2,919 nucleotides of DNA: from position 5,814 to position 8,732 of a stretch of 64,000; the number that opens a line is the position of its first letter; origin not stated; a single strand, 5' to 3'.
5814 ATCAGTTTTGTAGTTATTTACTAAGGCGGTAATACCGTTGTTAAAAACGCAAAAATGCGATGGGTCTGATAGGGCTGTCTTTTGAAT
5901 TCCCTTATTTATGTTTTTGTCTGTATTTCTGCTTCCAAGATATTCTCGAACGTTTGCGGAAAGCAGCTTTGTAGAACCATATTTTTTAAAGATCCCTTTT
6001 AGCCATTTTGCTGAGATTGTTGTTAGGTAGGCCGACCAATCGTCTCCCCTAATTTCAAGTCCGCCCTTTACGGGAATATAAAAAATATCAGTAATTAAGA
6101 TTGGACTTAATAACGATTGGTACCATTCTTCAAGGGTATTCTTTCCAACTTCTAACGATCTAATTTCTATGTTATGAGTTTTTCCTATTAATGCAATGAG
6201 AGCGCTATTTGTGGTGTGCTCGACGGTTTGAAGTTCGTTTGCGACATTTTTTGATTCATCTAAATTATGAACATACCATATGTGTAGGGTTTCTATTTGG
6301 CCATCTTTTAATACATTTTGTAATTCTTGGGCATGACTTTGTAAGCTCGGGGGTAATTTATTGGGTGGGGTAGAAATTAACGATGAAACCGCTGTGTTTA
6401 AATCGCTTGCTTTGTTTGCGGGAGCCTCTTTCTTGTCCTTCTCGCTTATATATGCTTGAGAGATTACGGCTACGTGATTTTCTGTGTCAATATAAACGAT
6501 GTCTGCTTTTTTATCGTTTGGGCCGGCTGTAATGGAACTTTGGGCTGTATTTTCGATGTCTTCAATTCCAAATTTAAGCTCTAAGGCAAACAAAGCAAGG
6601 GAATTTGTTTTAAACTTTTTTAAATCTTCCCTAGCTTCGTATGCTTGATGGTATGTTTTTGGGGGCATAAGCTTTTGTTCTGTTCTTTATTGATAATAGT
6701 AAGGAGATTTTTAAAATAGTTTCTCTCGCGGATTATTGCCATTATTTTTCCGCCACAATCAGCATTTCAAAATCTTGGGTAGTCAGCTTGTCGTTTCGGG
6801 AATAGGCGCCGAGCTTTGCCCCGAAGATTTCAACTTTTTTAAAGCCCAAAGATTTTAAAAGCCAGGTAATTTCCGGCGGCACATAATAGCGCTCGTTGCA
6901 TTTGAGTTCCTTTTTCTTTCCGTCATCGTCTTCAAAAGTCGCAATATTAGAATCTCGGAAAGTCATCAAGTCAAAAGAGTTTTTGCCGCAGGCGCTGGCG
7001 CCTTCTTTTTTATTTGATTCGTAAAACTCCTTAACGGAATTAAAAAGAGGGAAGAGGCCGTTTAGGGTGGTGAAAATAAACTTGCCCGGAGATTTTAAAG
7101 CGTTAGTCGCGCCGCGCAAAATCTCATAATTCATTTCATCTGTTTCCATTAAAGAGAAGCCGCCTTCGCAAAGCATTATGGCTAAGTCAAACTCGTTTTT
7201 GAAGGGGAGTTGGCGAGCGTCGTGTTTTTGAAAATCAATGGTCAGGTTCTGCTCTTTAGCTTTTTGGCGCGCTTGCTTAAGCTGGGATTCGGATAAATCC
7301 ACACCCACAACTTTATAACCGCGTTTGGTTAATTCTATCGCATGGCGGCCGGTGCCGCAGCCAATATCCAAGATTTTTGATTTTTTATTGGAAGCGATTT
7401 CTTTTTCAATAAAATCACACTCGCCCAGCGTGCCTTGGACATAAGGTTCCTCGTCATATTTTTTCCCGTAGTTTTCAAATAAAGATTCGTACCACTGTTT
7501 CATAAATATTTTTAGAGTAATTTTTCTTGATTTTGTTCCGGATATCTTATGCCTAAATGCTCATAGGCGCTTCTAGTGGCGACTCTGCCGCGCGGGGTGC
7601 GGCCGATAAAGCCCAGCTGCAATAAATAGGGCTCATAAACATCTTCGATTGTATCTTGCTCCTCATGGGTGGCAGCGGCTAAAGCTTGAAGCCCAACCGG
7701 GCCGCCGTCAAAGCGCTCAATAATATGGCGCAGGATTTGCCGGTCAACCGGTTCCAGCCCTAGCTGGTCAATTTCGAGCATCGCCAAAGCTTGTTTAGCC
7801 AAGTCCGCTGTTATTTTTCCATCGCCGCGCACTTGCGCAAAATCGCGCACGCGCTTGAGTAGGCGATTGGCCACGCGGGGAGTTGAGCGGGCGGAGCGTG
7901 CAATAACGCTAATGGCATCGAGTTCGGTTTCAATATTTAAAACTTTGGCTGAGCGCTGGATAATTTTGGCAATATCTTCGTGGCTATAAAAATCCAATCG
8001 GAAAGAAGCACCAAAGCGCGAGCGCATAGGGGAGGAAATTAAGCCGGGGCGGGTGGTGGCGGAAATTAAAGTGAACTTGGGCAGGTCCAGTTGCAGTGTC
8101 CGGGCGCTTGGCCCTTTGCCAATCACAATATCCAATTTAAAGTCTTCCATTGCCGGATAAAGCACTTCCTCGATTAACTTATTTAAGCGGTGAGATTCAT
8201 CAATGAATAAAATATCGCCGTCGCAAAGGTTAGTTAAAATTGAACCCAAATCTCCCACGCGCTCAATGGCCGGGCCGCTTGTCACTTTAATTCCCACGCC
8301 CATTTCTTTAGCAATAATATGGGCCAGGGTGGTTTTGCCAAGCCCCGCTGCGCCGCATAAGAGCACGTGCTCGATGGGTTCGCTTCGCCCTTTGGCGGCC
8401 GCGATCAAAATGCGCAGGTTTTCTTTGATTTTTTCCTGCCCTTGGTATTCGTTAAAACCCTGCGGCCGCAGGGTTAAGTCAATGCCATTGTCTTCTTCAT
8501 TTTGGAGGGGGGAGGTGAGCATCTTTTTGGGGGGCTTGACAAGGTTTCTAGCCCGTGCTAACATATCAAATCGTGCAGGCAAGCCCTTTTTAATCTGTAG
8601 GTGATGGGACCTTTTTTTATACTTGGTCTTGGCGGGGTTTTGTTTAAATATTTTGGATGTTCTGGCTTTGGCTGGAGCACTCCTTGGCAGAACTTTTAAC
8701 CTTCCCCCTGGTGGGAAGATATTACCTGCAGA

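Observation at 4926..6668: Solitary AT-rich AIPR-like abortive-infection gene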

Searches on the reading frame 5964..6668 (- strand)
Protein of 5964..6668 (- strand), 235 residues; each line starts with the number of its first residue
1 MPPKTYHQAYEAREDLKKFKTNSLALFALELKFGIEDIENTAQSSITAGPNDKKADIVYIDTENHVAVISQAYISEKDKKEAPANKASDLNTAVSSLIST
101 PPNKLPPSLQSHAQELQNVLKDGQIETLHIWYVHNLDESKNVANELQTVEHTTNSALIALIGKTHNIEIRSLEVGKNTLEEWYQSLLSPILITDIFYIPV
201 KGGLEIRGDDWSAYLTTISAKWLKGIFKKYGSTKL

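Call 45: predict_structure(alignment_id=A3)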
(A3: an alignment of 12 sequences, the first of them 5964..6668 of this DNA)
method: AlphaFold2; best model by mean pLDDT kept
length: 235 residues; sequences in the alignment: 12
mean_pLDDT: 86.7   pTM: 0.75
mean pLDDT of the five models: 86.7, 86.4, 83.4, 82.4, 81.2
residues with pLDDT >= 90: 154; 70-90: 46; 50-70: 31; < 50: 4
segments of 3 or more residues with pLDDT < 50: none
pLDDT, mean of each block of 10 residues (from residue 1): 84 93 96 94 87 88 97 90 84 94 92 96 97 94 93 95 93 95 81 55 75 68 71 52
secondary structure, 60 per line:
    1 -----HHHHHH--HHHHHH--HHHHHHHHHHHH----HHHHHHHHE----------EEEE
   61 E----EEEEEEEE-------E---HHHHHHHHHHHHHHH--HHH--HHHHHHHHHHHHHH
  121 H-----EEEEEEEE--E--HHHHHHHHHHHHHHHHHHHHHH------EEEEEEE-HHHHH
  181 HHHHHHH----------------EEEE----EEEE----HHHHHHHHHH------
elements in order: H6-11 H14-19 H22-33 H38-45 E57-61 E66-73 H85-99 H107-121 E127-134 H140-161 E168-174 H176-187 E204-207 E212-215 H220-229

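Call 47: fold_search(model_id=the predicted structure, library=pdb)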
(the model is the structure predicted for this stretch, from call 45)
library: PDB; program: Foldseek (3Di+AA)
matches with E <= 10: 797; with E <= 0.001: 0
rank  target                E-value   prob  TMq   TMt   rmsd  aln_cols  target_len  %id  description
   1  4zqu_A                9.7e-03  0.75  0.21  0.32   9.7       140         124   11  CdiA-CT/CdiI toxin and immunity complex from Yersinia pseudotuberculosis (released 2015-10-28)
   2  5xog_E                3.5e-02  0.35  0.23  0.25  11.6       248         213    7  RNA Polymerase II elongation complex bound with Spt5 KOW5 and Elf1 (released 2017-08-16)
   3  7edb_B                4.6e-02  0.75  0.32  0.24   7.4       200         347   14  EcoT38I restriction endonuclease complexed with DNA (released 2022-03-16)
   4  6hlq_E                7.8e-02  0.23  0.23  0.25  12.7       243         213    8  Yeast RNA polymerase I* elongation complex bound to nucleotide analog GMPCPP (released 2019-04-03)
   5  8amz_W                8.3e-02  0.33  0.20  0.23  11.1       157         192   11  Spinach 19S proteasome (released 2022-08-24)
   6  2i65_A                1.7e-01  0.30  0.22  0.21   9.8       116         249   11  Structural Basis for the Mechanistic Understanding Human CD38 Controlled Multiple Catalysis (released 2006-09-05)
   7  5lzt_jj               1.7e-01  0.18  0.25  0.16  11.0       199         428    8  Structure of the mammalian ribosomal termination complex with eRF1 and eRF3. (released 2016-11-30)
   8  3keg_A                1.7e-01  0.12  0.16  0.18  11.4       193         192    7  X-ray Crystallographic Structure of a Y131F mutant of Pseudomonas Aeruginosa Azoreductase in complex with Methyl RED (released 2010-01-12)
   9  6xre_E                2.0e-01  0.16  0.22  0.24  14.1       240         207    9  Structure of the p53/RNA polymerase II assembly (released 2021-03-24)
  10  3j5y_B                2.4e-01  0.20  0.26  0.16  11.0       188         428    9  Structure of the mammalian ribosomal pre-termination complex associated with eRF1-eRF3-GDPNP (released 2013-12-25)
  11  1thn_B                2.8e-01  0.21  0.19  0.32  10.4       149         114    9  Crystal Structures of the ADP and ATP bound forms of the Bacillus Anti-sigma factor SpoIIAB in complex with the Anti-a (released 2004-06-15)
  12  7mqa_NG               3.0e-01  0.15  0.15  0.23   6.0        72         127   18  Cryo-EM structure of the human SSU processome, state post-A1 (released 2021-09-22)
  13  1h4x_A                3.2e-01  0.21  0.20  0.33   8.3       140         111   11  Structure of the Bacillus Cell Fate Determinant SpoIIAA in the Phosphorylated Form (released 2001-07-06)
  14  1h4y_A                3.2e-01  0.21  0.17  0.29   8.9       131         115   10  Structure of the Anti-Sigma Factor Antagonist SpoIIAA in its Unphosphorylated Form (released 2001-07-06)
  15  1tid_B                3.2e-01  0.21  0.18  0.29   9.7       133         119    8  Crystal Structures of the ADP and ATP bound forms of the Bacillus Anti-sigma factor SpoIIAB in complex with the Anti-a (released 2004-06-15)
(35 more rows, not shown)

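Call 57: search_protein_families(library=phrogs, proteins=[window:5964-6668:-], max_evalue=0.01)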
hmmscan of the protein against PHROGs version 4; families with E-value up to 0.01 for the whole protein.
window:5964-6668:- (235 aa): 1 family
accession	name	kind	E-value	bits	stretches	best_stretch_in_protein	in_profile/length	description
phrog_1841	-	moron, auxiliary metabolic gene and host takeover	1.7e-44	153.7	1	4-231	6-240/567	Abi alpha-like abortive infection mechanism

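Call 106: search_protein_families(library=pfam, proteins=[window:5964-6668:-], max_evalue=5)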
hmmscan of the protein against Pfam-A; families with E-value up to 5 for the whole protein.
window:5964-6668:- (235 aa): 2 families
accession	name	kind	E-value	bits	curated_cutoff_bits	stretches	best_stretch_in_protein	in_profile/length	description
PF12296.13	HsbA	-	0.049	14.5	33.5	1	85-168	13-93/121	Hydrophobic surface binding protein A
PF23168.2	CUL7_CUL9_N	-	0.18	12.3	27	1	104-155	8-61/89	CUL7/CUL9, N-terminal beta-barrel domain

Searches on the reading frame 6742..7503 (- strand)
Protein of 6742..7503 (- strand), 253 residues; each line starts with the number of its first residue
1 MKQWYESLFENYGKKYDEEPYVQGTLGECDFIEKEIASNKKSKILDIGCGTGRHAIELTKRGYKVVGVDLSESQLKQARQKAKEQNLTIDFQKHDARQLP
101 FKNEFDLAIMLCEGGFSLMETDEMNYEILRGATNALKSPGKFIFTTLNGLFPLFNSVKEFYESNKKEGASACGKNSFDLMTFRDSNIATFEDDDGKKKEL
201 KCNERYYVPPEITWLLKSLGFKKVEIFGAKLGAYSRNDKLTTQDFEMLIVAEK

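Call 3: search_protein_families(library=pfam, proteins=[window:6742-7503:-], max_evalue=1)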
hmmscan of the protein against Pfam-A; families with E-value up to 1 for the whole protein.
window:6742-7503:- (253 aa): 37 families (the best 25 are shown)
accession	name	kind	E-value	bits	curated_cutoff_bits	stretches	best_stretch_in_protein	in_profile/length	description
PF13649.12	Methyltransf_25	-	9.8e-22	77.9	27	1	44-138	1-95/97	Methyltransferase domain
PF13847.12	Methyltransf_31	-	2.4e-19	69.9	27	1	39-164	2-126/145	Methyltransferase domain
PF08241.18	Methyltransf_11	-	8.9e-18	65.2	21.2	1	45-144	1-95/95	Methyltransferase domain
PF08242.18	Methyltransf_12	-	9.7e-12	45.9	30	1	45-141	1-97/98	Methyltransferase domain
PF01209.24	Ubie_methyltran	-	3.4e-11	43.4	20.1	1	30-142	37-149/233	ubiE/COQ5 methyltransferase family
PF13489.12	Methyltransf_23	-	2.6e-10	40.7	27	1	37-224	18-162/164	Methyltransferase domain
PF05175.20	MTS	-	1.2e-08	35.2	23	1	35-144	26-138/170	Methyltransferase small domain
PF03848.20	TehB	-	5e-08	33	20.4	1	39-109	29-100/193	Tellurite resistance protein TehB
PF02353.26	CMAS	-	1e-06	28.7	27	1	39-89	61-112/273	Mycolic acid cyclopropane synthetase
PF01728.25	FtsJ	-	5.2e-06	26.9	24.1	1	39-115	20-100/181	FtsJ-like methyltransferase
PF05724.17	TPMT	-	6.7e-06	26.4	26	1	36-94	33-93/218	Thiopurine S-methyltransferase (TPMT)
PF05401.17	NodS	-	9.9e-05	22.7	24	1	39-145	42-145/201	Nodulation protein S (NodS)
PF03291.22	mRNA_G-N7_MeTrfase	-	0.00016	21.4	26.6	1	31-150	52-186/315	mRNA (guanine-N(7))-methyltransferase domain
PF06325.19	PrmA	-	0.00028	20.9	22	1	38-107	159-229/296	Ribosomal protein L11 methyltransferase (PrmA)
PF13679.12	Methyltransf_32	-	0.00042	20.7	27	1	32-94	13-87/143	Methyltransferase domain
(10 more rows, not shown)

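Call 4: search_protein_families(library=padloc, proteins=[window:6742-7503:-], max_evalue=1)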
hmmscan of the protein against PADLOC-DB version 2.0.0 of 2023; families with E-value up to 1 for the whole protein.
window:6742-7503:- (253 aa): 4 families
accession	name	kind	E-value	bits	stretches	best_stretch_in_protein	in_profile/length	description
PDLC04134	mad2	-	6.4e-23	79.3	1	3-155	256-405/492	mads_2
PDLC03354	MTase_II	-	0.0014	15.7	1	36-95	336-398/425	Type II methyltransferase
PDLC03267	MTase_II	-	0.0082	13.1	1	30-88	24-86/539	Type II methyltransferase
PDLC03364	MTase_II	-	0.015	12.3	1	42-91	60-107/380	Type II methyltransferase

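Call 5: search_protein_families(library=ncbifam, proteins=[window:6742-7503:-], max_evalue=1)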
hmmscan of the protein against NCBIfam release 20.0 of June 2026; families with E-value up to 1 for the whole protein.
window:6742-7503:- (253 aa): 102 families (the best 25 are shown)
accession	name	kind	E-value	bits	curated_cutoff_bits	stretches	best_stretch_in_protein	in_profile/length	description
NF043040.1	corrin_prot_MT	hypoth_equivalog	3.9e-19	69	180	1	9-143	8-146/216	corrinoid protein-associated methyltransferase CpaM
TIGR01983.1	UbiG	equivalog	7.7e-17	61.4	102.95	1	32-148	33-155/228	bifunctional 2-polyprenyl-6-hydroxyphenol methylase/3-demethylubiquinol 3-O-methyltransferase UbiG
NF045667.1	MTase_DVU1556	equivalog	8e-16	58.1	155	1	39-145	21-120/213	DVU_1556 family methyltransferase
TIGR01934.1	MenG_MenH_UbiE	subfamily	4e-15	55.7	158.35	1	34-108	33-110/223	ubiquinone/menaquinone biosynthesis methyltransferase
NF041820.1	daptide_MTase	equivalog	7.9e-15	55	175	1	35-148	31-146/243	daptide-type RiPP biosynthesis methyltransferase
NF001244.0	PRK00216.1-5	equivalog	4.8e-14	52.2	216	1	35-107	43-121/236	bifunctional demethylmenaquinone methyltransferase/2-methoxy-6-polyprenyl-1,4-benzoquinol methylase UbiE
TIGR02021.1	BchM-ChlM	equivalog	3.3e-13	49.5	158.9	1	38-109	52-123/218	magnesium protoporphyrin IX methyltransferase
NF040539.1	AST_met_ArsM_2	exception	6.7e-13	49.1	240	1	27-197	43-220/262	putative arsinothricin biosynthesis methyltransferase ArsM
TIGR02072.1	BioC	equivalog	1.1e-12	48.2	184.95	1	12-109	5-102/244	malonyl-ACP O-methyltransferase BioC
NF051855.1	GlySarMtaseBact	equivalog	2.3e-12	47.1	350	1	23-236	36-244/259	glycine/sarcosine N-methyltransferase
NF008992.0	PRK12335.1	equivalog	5.1e-12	45.5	303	1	35-109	117-191/289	SAM-dependent methyltransferase TehB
NF041537.1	ArsM_AhpD_UU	exception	2e-11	43.3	510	1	40-175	76-212/345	arsenite methyltransferase/AhpD domain selenoprotein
TIGR04290.1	meth_Rta_06860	hypoth_equivalog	6.6e-11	42.1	300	1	42-111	51-122/226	TIGR04290 family methyltransferase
TIGR04345.1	ovoA_Cterm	equivalog_domain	2.1e-10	40.6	170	1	10-88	13-89/242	putative 4-mercaptohistidine N1-methyltransferase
NF011529.0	PRK14968.1-3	equivalog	4.5e-10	39.3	162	1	32-107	26-101/198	putative methyltransferase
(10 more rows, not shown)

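Call 43: find_related_loci(query=window:6742-7503:-, collection=metagenome_contigs, flank=7000)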
Query window:6742-7503:- (253 aa) in metagenome_contigs; peptide patterns used: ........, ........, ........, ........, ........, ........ (x = any residue, [..] = any of these).
600 stretches matched a pattern (row limit reached: there are more); 485 encode a relative of the query (tblastn E <= 1e-3); the best 80 are kept; 80 distinct loci.
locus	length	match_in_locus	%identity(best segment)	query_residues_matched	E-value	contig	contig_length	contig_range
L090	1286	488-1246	81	1-253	1e-151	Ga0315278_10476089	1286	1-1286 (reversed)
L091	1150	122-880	77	1-253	1e-150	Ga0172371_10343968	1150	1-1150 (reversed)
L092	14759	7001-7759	76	1-253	8e-136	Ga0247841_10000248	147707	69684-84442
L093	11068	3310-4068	78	1-253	1e-135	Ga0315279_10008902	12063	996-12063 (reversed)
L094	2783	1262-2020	77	1-253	1e-140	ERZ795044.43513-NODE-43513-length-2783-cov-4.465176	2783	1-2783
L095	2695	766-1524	76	1-253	3e-140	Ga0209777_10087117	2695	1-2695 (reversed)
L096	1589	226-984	77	1-253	3e-144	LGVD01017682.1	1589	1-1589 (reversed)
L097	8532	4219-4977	76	1-253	4e-133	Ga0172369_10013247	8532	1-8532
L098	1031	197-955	75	1-253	2e-146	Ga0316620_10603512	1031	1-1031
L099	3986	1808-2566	75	1-253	1e-135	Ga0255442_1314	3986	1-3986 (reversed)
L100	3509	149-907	75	1-253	5e-136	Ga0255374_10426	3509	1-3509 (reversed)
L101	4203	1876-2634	75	1-253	4e-134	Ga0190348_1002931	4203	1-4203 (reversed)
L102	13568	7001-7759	75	1-253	1e-131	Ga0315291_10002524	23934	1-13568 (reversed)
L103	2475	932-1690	76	1-253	1e-138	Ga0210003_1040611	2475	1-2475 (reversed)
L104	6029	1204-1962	75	1-253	4e-131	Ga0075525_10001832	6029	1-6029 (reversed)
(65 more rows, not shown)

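Call 57: search_protein_families(library=phrogs, proteins=[window:6742-7503:-], max_evalue=0.01)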
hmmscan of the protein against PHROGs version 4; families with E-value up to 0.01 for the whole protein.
window:6742-7503:- (253 aa): 10 families
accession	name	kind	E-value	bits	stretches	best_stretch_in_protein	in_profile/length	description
phrog_4752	-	other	1.4e-12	48.4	1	34-146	46-160/241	tRNA methyltransferase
phrog_22502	-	other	5.5e-11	43.7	1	38-107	69-141/276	methyltransferase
phrog_9906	-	unknown function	4.8e-08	33.7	1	40-109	105-174/272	-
phrog_23522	-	unknown function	3.2e-06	27.9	1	39-107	50-120/273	-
phrog_23041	-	unknown function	3.9e-06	27.7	1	40-100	112-174/277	-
phrog_28702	-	unknown function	1.5e-05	26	1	35-148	35-143/247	-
phrog_954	-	other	0.00013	22.2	1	38-105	48-111/229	DNA methyltransferase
phrog_11787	-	other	0.00027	20.9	1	39-97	309-368/458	DNA methyltransferase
phrog_27380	-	other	0.00036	21.1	1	19-84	75-134/285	methyltransferase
phrog_11826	-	other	0.0018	19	1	32-93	31-90/192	methyltransferase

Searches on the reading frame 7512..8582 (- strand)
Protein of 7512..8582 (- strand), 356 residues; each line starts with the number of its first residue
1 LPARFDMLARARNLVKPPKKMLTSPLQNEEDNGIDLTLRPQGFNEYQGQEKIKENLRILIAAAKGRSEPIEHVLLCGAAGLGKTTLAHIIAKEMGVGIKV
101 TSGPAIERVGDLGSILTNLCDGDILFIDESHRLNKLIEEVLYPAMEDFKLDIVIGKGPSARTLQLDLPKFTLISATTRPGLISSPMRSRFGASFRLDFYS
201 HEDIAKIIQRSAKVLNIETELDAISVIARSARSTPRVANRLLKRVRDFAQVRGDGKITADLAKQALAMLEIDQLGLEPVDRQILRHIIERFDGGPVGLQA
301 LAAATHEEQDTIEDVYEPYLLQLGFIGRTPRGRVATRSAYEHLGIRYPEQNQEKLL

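Call 38: find_related_loci(query=window:7512-8582:-, collection=genome_contigs, flank=10000)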
Query window:7512-8582:- (356 aa) in genome_contigs; peptide patterns used: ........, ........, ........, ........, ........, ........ (x = any residue, [..] = any of these).
600 stretches matched a pattern (row limit reached: there are more); 592 encode a relative of the query (tblastn E <= 1e-3); the best 80 are kept; 80 distinct loci.
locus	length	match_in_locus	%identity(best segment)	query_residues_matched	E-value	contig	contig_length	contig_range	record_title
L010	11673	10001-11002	66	23-356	6e-147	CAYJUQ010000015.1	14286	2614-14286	MAG TPA_asm: uncultured Candidatus Saccharibacteria bacterium isolate ERP125453_co1_297 genome assembly, contig: NODE_44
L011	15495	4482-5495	66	18-356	4e-147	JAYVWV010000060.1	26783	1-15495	MAG: Candidatus Moraniibacteriota bacterium isolate GL82_UP_metabat_7 GL82_UP_metabat_7_59, whole genome shotgun sequenc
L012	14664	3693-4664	67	27-350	7e-147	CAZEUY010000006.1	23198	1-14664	MAG TPA_asm: uncultured Candidatus Saccharibacteria bacterium isolate SRP178699_co2_75 genome assembly, contig: NODE_139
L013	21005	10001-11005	65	22-356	7e-146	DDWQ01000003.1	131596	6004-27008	MAG TPA_asm: Candidatus Moranbacteria bacterium UBA2282 UBA2282_contig_4407, whole genome shotgun sequence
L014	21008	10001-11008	65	21-356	1e-145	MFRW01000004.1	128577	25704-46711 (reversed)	MAG: Candidatus Moranbacteria bacterium RIFCSPHIGHO2_01_FULL_55_24 rifcsphigho2_01_scaffold_474, whole genome shotgun se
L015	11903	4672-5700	65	14-356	5e-145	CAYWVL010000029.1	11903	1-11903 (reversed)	MAG TPA_asm: uncultured Bdellovibrionales bacterium isolate SRP170004_co1_593 genome assembly, contig: NODE_8666_length_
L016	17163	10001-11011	66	20-356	1e-144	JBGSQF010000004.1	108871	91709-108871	MAG: Candidatus Paceibacteria bacterium isolate JTS-AC323 k141_2625834, whole genome shotgun sequence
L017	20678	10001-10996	66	25-356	1e-144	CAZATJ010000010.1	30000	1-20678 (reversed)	MAG TPA_asm: uncultured Bdellovibrionales bacterium isolate ERP113451_co3_238 genome assembly, contig: NODE_1040_length_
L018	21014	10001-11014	66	19-356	4e-144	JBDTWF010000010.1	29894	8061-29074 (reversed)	MAG: Candidatus Moraniibacteriota bacterium isolate cluster3_bin.85 NODE_4646_length_29894_cov_5.655920, whole genome sh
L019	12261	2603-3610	65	21-356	1e-143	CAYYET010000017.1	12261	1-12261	MAG TPA_asm: uncultured Bdellovibrionales bacterium isolate SRP135725_co1_601 genome assembly, contig: NODE_7154_length_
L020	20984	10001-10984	67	21-348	1e-143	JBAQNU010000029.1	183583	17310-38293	MAG: Candidatus Moraniibacteriota bacterium isolate MFD12002_ilm_asm_bin39 k127_104291, whole genome shotgun sequence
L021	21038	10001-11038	62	12-356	1e-142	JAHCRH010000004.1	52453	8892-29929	MAG: Patescibacteria group bacterium isolate CR_Bin_053 NODE_4_length_52453_cov_12.307775, whole genome shotgun sequence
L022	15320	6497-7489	65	24-356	3e-141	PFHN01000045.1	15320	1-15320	MAG: Candidatus Moranbacteria bacterium CG_4_8_14_3_um_filter_41_13 CG_4_8_14_3_um_filter_scaffold_1285_c, whole genome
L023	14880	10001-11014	64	17-356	2e-140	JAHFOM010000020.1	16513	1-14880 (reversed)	MAG: Candidatus Moraniibacteriota bacterium isolate nzgw503 NODE_3343_length_16514_cov_3.752333, whole genome shotgun se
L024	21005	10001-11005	64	20-355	4e-140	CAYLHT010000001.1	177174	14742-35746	MAG TPA_asm: uncultured Gammaproteobacteria bacterium isolate SRP273308_co1_45 genome assembly, contig: NODE_74_length_1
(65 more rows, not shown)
